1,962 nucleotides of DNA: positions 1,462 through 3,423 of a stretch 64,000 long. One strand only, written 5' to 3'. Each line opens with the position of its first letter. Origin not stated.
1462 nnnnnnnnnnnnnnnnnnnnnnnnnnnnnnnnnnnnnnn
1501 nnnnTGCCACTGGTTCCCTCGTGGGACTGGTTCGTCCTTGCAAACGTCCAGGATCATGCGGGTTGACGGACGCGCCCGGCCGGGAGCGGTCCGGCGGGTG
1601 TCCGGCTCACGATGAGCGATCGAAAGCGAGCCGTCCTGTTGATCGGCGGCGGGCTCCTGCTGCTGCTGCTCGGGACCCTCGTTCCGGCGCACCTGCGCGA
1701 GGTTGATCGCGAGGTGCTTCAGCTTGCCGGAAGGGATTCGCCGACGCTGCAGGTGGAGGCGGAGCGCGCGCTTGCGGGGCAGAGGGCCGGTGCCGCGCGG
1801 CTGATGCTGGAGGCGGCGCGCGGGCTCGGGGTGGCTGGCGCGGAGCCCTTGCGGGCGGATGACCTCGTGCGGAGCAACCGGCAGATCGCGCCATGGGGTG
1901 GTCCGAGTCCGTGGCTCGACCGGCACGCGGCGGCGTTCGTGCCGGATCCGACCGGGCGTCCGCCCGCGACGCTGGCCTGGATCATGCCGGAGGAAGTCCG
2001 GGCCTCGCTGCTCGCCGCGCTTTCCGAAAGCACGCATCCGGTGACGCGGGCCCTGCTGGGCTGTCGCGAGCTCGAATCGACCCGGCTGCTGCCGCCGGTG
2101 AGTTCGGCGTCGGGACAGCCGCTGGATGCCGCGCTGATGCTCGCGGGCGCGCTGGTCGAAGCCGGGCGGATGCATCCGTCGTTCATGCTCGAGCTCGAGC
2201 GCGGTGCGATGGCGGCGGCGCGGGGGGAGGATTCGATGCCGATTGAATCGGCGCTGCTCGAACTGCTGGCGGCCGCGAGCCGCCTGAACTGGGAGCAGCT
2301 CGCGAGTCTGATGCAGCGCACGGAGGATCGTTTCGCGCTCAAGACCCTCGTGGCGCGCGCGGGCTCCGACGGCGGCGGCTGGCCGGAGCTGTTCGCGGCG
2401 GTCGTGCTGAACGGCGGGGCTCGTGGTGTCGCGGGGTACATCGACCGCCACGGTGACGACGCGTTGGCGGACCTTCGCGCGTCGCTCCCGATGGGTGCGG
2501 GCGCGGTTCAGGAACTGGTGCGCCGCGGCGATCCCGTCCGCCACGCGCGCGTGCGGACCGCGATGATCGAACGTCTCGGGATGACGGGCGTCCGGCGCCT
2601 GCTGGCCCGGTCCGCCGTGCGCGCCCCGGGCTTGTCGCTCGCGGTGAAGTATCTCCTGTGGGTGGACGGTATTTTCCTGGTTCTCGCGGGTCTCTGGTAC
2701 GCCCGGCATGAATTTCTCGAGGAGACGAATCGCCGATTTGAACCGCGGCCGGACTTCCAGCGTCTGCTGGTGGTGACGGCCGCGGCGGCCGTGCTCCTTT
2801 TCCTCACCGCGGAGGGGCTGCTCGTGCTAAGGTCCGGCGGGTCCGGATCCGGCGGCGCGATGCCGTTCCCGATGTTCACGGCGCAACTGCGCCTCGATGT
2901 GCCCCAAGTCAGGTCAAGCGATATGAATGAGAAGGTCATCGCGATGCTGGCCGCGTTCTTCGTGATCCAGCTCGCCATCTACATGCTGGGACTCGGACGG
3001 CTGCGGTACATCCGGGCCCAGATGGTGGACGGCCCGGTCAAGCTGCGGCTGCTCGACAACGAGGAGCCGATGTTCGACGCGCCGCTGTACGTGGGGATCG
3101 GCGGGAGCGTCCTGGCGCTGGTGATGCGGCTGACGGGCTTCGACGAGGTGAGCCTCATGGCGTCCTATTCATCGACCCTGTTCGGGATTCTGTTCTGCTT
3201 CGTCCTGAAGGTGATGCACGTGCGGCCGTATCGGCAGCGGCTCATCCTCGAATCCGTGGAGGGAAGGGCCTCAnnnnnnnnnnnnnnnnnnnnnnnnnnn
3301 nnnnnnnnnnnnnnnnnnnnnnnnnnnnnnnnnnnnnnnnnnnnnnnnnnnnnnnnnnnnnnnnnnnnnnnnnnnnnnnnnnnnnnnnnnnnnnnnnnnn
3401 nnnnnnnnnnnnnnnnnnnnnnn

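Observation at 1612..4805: Translationally coupled stator-like pair: MotA/ExbB/TolQ-like TM hairpin plus an Asp-in-TM partner fused to a long coiled coil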

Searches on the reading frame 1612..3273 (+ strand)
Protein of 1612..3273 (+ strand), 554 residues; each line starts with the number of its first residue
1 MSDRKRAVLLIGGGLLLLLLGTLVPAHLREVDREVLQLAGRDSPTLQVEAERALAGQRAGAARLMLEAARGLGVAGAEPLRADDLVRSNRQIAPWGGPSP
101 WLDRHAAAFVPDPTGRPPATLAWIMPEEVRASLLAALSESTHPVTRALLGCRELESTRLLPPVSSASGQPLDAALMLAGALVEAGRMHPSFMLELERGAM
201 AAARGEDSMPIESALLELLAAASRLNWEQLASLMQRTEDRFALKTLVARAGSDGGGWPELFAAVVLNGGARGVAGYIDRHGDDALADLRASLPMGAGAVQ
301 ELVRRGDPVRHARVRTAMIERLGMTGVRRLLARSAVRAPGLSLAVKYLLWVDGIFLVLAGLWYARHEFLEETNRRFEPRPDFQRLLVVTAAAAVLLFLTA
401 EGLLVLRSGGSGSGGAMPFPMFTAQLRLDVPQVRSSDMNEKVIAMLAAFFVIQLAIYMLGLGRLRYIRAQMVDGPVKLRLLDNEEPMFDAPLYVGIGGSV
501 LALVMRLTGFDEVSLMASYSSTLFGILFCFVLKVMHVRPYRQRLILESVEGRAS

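Call 3: search_protein_families(library=pfam, proteins=[window:1612-3273:+], max_evalue=10)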
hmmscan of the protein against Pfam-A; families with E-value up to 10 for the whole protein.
window:1612-3273:+ (554 aa): 0 families

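Call 4: search_protein_families(library=ncbifam, proteins=[window:1612-3273:+], max_evalue=10)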
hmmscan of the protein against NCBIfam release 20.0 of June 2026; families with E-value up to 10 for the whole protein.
window:1612-3273:+ (554 aa): 0 families

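Call 5: search_protein_families(library=padloc, proteins=[window:1612-3273:+], max_evalue=10)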
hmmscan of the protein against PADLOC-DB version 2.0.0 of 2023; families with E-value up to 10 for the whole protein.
window:1612-3273:+ (554 aa): 0 families

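Call 6: find_homologous_proteins(query=window:1612-3273:+)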
Query window:1612-3273:+ (554 aa): 27 proteins with E <= 0.001 among 8000 candidates.
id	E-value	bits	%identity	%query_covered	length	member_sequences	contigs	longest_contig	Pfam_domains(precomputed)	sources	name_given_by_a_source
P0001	0.0e+0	1166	100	98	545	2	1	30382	-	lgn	-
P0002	3.8e-220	750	63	100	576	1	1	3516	-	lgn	-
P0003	1.6e-212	725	62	96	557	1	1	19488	-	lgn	-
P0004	1.2e-204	699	62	95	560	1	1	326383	-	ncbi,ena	-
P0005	1.7e-201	689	64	91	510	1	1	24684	-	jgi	jgi:hypothetical protein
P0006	1.1e-183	630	59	95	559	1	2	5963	-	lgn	-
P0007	1.1e-182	627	59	95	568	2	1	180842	-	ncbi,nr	ncbi:MAG: hypothetical protein KF833_07890 [Verrucomicrobiae bacterium]|nr:hypothetical protein [Ver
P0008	2.2e-165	570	52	95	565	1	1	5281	-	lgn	-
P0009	6.8e-165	568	51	96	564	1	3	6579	-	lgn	-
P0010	1.3e-163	564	51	96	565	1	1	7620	-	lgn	-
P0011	1.1e-162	561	54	95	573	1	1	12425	-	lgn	-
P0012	3.9e-162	559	53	97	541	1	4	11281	-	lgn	-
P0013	1.0e-161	557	66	72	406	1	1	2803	-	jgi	jgi:hypothetical protein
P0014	3.6e-149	516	51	96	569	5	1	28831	-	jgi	jgi:hypothetical protein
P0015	2.5e-144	500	48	95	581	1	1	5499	-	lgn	-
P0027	3.5e-65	239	35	94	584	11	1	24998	-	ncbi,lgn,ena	-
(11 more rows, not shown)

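Call 11: search_solved_structures(query=A1, max_evalue=10, show_alignments=3)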
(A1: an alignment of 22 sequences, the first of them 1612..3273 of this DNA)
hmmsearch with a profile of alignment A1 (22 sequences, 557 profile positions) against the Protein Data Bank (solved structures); distinct sequences matched with E-value up to 10: 3.
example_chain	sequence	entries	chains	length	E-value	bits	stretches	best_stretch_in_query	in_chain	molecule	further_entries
4hhu_A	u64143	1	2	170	0.037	16.2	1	325-402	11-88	OR280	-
4fht_A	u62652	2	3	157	0.17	14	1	222-324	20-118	PcaV transcriptional regulator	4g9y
9dir_A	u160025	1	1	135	3.3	9.8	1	46-147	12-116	ChuA binding protein G7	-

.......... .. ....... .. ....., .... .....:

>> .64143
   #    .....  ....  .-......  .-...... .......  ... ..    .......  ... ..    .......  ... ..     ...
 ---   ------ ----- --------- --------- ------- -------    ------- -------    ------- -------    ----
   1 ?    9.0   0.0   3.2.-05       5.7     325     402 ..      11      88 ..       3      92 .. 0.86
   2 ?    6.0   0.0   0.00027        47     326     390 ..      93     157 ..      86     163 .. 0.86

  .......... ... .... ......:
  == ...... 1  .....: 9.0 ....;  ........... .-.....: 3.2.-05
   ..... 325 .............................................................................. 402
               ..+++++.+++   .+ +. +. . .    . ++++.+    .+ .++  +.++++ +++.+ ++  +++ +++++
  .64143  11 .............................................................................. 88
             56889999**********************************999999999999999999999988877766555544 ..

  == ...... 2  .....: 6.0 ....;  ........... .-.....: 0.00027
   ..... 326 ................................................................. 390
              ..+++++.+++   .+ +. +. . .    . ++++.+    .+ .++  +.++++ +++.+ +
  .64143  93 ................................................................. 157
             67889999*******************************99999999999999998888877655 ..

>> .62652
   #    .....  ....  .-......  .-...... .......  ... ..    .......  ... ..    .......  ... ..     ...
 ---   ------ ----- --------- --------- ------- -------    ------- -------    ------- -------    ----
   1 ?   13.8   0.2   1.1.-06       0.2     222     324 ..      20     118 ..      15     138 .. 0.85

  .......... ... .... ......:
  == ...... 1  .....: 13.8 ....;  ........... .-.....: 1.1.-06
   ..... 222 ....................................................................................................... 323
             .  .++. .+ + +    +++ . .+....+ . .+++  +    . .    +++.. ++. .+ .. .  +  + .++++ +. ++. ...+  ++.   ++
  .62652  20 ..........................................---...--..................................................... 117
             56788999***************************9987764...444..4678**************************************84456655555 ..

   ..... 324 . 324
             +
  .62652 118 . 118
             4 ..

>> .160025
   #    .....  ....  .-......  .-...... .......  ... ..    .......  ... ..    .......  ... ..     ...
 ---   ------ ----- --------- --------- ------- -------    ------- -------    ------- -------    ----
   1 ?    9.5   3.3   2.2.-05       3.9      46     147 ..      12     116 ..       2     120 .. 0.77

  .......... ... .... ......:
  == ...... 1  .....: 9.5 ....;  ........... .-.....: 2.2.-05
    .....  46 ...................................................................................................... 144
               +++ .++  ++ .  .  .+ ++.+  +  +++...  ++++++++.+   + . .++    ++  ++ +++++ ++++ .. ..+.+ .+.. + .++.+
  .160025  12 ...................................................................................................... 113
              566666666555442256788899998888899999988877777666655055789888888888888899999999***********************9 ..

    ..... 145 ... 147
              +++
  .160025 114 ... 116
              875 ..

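Call 14: search_protein_families(library=pfam, proteins=[P0027], max_evalue=1)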
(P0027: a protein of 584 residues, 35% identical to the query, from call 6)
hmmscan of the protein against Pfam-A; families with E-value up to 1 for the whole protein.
P0027 (584 aa): 0 families

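Call 16: find_encoding_contigs(protein=P0027, flank=8000, max_places=2)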
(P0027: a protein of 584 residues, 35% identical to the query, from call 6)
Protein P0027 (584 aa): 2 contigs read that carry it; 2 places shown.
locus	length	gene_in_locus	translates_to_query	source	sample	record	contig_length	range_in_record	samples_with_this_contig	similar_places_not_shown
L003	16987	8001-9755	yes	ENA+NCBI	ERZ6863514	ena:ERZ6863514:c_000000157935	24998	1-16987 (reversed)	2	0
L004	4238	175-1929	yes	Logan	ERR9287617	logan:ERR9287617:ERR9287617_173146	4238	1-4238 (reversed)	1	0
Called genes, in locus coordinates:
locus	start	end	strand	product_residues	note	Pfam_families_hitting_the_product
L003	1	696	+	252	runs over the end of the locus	PF07796:DUF1638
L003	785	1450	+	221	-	PF01135:PCMT (weak), PF01170:UPF0020 (weak), PF01596:Methyltransf_3, PF13847:Methyltransf_31, PF08241:Methyltransf_11, PF13578:Methyltransf_24, PF13649:Methyltransf_25, PF03602:Cons_hypoth95 (weak), +1 more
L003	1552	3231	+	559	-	PF02878:PGM_PMM_I, PF02879:PGM_PMM_II, PF02880:PGM_PMM_III, PF00408:PGM_PMM_IV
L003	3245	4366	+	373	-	-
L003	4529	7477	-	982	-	-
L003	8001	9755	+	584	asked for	-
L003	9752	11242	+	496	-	-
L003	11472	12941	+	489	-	PF03446:NAD_binding_2, PF00393:6PGD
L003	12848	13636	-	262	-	-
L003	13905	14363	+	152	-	PF13635:DUF4143 (weak)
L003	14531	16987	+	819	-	?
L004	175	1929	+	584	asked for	-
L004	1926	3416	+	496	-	-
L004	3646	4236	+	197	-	?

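Call 21: predict_structure(alignment_id=A1)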
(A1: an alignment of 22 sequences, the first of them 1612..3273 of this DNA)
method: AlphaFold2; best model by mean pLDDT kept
length: 554 residues; sequences in the alignment: 22
mean_pLDDT: 84.2   pTM: 0.73
mean pLDDT of the five models: 84.2, 81.8, 81.4, 79.9, 78.5
residues with pLDDT >= 90: 250; 70-90: 238; 50-70: 37; < 50: 29
segments of 3 or more residues with pLDDT < 50: 407-434
pLDDT, mean of each block of 10 residues (from residue 1): 86 91 80 87 91 92 93 78 83 89 90 76 92 95 96 93 92 96 96 97 93 96 95 96 95 90 96 92 89 93 88 75 80 83 88 92 83 69 85 84 54 31 35 54 81 88 84 83 87 86 70 67 90 91 84 58
secondary structure, 60 per line:
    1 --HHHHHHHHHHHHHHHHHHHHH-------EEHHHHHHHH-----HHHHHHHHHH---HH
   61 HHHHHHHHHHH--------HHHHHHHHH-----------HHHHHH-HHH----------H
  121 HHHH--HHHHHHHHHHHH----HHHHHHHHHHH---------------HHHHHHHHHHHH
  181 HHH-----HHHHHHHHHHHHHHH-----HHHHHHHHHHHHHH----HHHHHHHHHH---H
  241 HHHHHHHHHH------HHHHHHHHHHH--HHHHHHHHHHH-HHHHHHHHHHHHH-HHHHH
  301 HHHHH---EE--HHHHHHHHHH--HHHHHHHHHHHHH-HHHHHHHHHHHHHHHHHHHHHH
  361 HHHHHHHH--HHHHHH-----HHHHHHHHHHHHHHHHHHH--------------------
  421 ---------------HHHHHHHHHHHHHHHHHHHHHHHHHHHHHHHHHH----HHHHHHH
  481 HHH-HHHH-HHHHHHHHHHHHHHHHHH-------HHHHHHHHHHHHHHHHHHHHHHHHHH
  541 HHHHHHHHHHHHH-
elements in order: H3-23 H33-40 H46-55 H59-71 H80-88 H100-105 H120-124 H127-138 H143-153 H169-183 H189-203 H209-222 H227-236 H240-250 H257-267 H270-280 H282-294 H296-305 H313-322 H325-337 H339-368 H371-376 H382-400 H436-469 H474-483 H485-488 H490-507 H515-553

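Call 25: fold_search(model_id=the predicted structure, library=pdb)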
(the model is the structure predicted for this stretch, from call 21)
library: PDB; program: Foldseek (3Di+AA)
matches with E <= 10: 68; with E <= 0.001: 0
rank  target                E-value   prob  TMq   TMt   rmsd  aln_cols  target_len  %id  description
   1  9j7c_A                8.6e-01  0.04  0.09  0.09  30.2       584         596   10  Arabidopsis high-affinity urea transport DUR3 in the urea-bound occluded conformation, dimeric state (released 2025-05-07)
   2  4osv_A                1.2e+00  0.08  0.13  0.15  24.2       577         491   13  Crystal structure of the S505M mutant of TAL effector dHax3 (released 2014-05-28)
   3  8wnt_B                1.3e+00  0.06  0.12  0.14  30.4       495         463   13  Cryo EM map of SLC7A10 with L-Alanine substrate (released 2024-05-15)
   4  9kts                  1.6e+00  0.02  0.09  0.09  29.7       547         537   10  Structure of TauT in the apo state (released 2025-12-03)
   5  9kyo_A                1.7e+00  0.03  0.10  0.10  29.9       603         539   11  GES bound mTAUT (released 2025-07-02)
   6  5fzt_A                1.8e+00  0.08  0.11  0.17  27.9       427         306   11  The crystal structure of R7R8 in complex with a DLC1 fragment. (released 2016-04-27)
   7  4ost_B                1.9e+00  0.08  0.16  0.17  24.2       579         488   14  Crystal structure of the S505C mutant of TAL effector dHax3 (released 2014-05-28)
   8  4ja3_B                2.0e+00  0.03  0.09  0.10  26.4       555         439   10  Partially occluded inward open conformation of the xylose transporter XylE from E. coli (released 2013-05-01)
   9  7vsi_A                2.1e+00  0.03  0.11  0.11  32.0       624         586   11  Structure of human SGLT2-MAP17 complex bound with empagliflozin (released 2021-12-15)
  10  9k0n_A                2.1e+00  0.03  0.09  0.09  26.3       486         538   11  Cryo-EM structure of human taurine transporter TauT bound with beta-alanine in an occluded state (released 2025-08-20)
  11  6w2v_B                2.3e+00  0.08  0.10  0.20  20.9       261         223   15  Junction 23, DHR14-DHR18 (released 2020-04-15)
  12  8kdd_B                2.5e+00  0.02  0.08  0.09  28.7       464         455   12  Structure of LAT1-CD98hc-Fab170 in complex with JPH203, consensus map (released 2025-02-12)
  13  4ot3_B                2.6e+00  0.07  0.16  0.17  23.7       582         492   13  Crystal structure of the S505L mutant of TAL effector dHax3 (released 2014-05-28)
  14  6c3i_B                2.8e+00  0.04  0.12  0.15  28.2       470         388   15  Crystal structure of the Deinococcus radiodurans Nramp/MntH divalent transition metal transporter G45R mutant in an in (released 2019-02-13)
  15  8q3v_C                2.8e+00  0.03  0.08  0.12  27.0       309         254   12  Cryo-EM structure of the methanogenic Na+ translocating N5-methyl-H4MPT:CoM methyltransferase complex (released 2024-07-10)
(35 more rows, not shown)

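Call 39: search_protein_representatives(alignment_id=A1)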
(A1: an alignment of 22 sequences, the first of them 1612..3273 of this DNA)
Query: 22 sequences, 557 profile positions. Proteins with E-value up to 0.001 (for the whole library): 737; up to 1e-10: 513; up to 1e-30: 296. The best 150 are listed.
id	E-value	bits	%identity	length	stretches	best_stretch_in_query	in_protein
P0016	2.9e-248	841.8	-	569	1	1-556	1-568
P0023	9.7e-234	793.9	-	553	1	1-556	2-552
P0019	3.0e-232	789.0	-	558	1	11-556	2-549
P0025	2.3e-225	766.2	-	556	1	1-555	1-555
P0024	9.5e-191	652.0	-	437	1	122-554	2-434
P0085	1.4e-151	522.7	-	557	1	7-556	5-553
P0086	9.8e-147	506.7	-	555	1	8-554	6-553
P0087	1.5e-144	499.5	-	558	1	4-555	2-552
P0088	4.9e-143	494.5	-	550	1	7-552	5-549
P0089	2.2e-136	472.6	-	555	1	6-555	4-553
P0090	1.9e-134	466.2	-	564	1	6-553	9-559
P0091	8.3e-133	460.7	-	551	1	7-552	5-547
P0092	3.0e-130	452.3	-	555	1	9-551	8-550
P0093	6.9e-129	447.8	-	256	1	302-555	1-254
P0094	1.1e-127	443.8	-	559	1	9-555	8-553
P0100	7.4e-119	414.7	-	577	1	10-554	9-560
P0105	7.5e-117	408.1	-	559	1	10-552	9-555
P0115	8.5e-107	374.9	-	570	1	9-554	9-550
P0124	9.0e-103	361.6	-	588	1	9-555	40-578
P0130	6.9e-102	358.7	-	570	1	7-552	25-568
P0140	1.6e-98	347.5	-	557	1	11-554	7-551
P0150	4.0e-96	339.6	-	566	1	12-552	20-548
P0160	1.6e-93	331.1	-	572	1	9-554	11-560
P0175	3.8e-90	319.9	-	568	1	7-550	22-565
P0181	7.5e-90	318.9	-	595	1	9-553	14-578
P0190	1.7e-87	311.1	-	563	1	6-555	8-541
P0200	1.4e-85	304.8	-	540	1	11-550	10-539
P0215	1.9e-82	294.5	-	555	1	16-551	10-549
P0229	1.0e-78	282.2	-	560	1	8-551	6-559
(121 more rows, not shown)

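Call 45: find_related_loci(query=A1, collection=genome_contigs, flank=10000)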
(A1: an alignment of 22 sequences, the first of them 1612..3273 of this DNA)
Query A1 (554 aa) in genome_contigs; peptide patterns used: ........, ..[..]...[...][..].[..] (x = any residue, [..] = any of these).
347 stretches matched a pattern; 17 encode a relative of the query (tblastn E <= 1e-3); 17 distinct loci.
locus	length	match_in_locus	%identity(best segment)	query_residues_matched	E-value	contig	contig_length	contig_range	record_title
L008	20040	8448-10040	62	25-550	0e+0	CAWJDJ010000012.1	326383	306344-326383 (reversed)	MAG: uncultured Verrucomicrobiae bacterium isolate MFD04944.bin.2.161 genome assembly, contig: contig_41307, whole genom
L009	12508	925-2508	49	25-548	2e-149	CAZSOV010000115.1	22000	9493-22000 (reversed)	MAG TPA_asm: uncultured Verrucomicrobiota bacterium isolate SRP302895_co1_382 genome assembly, contig: NODE_4361_length_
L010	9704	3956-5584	49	3-548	3e-141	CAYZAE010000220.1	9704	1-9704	MAG TPA_asm: uncultured Verrucomicrobiota bacterium isolate SRP272421_co2_389 genome assembly, contig: NODE_26083_length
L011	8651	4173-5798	50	23-550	5e-141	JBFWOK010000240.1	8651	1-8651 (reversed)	MAG: Limisphaerales bacterium isolate CA_2019_TPBF_134 NODE_32938_length_8651_cov_4.638785_TPBF, whole genome shotgun se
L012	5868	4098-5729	49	23-554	2e-140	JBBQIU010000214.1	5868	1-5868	MAG: Verrucomicrobiota bacterium isolate Co_metawrap_794 Cmw_794_k141_23148837_length_5868_cov_6.0000, whole genome shot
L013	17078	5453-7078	49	23-550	6e-138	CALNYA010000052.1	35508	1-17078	MAG: uncultured Verrucomicrobiota bacterium isolate LOGT_bin.0235 genome assembly, contig: contig_53177, whole genome sh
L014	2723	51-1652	47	24-548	4e-143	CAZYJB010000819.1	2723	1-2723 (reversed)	MAG TPA_asm: uncultured Verrucomicrobiota bacterium isolate SRP287051_co1_182 genome assembly, contig: NODE_43639_length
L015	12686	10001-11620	46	9-548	1e-131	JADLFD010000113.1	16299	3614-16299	MAG: Verrucomicrobiales bacterium isolate SJ352 c_000000117942, whole genome shotgun sequence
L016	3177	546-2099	45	25-548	1e-135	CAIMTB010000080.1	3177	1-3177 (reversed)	MAG: uncultured Verrucomicrobia bacterium isolate LJ-3-4m_bin-0163 genome assembly, contig: bin-0163:080/671, whole geno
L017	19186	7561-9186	48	23-550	5e-143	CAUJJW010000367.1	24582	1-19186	MAG: Verrucomicrobiota bacterium isolate KLAP45 genome assembly, contig: KLAP45_528871, whole genome shotgun sequence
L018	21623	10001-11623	48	14-550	4e-136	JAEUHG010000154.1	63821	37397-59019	MAG: Verrucomicrobiales bacterium isolate new MAG-11 k141_662056, whole genome shotgun sequence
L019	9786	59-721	60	331-551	2e-79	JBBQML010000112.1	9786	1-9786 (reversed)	MAG: Verrucomicrobiota bacterium isolate Co_metawrap_420 Cmw_420_k141_9212590_length_9786_cov_7.0000, whole genome shotg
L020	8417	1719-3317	33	14-548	4e-62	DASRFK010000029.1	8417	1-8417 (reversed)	MAG TPA_asm: Verrucomicrobiia bacterium isolate SMAG_U10030 k141_673954, whole genome shotgun sequence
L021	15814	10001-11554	33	14-534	8e-62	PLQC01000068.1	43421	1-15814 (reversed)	MAG: Limisphaerales bacterium isolate bog_1460 73.20120700_S2X.40_contig_2943, whole genome shotgun sequence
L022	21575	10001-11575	35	25-547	2e-55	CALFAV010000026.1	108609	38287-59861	MAG: uncultured Verrucomicrobiae bacterium isolate R1_Bin_Bin_173_1 genome assembly, contig: c_000001128443, whole genom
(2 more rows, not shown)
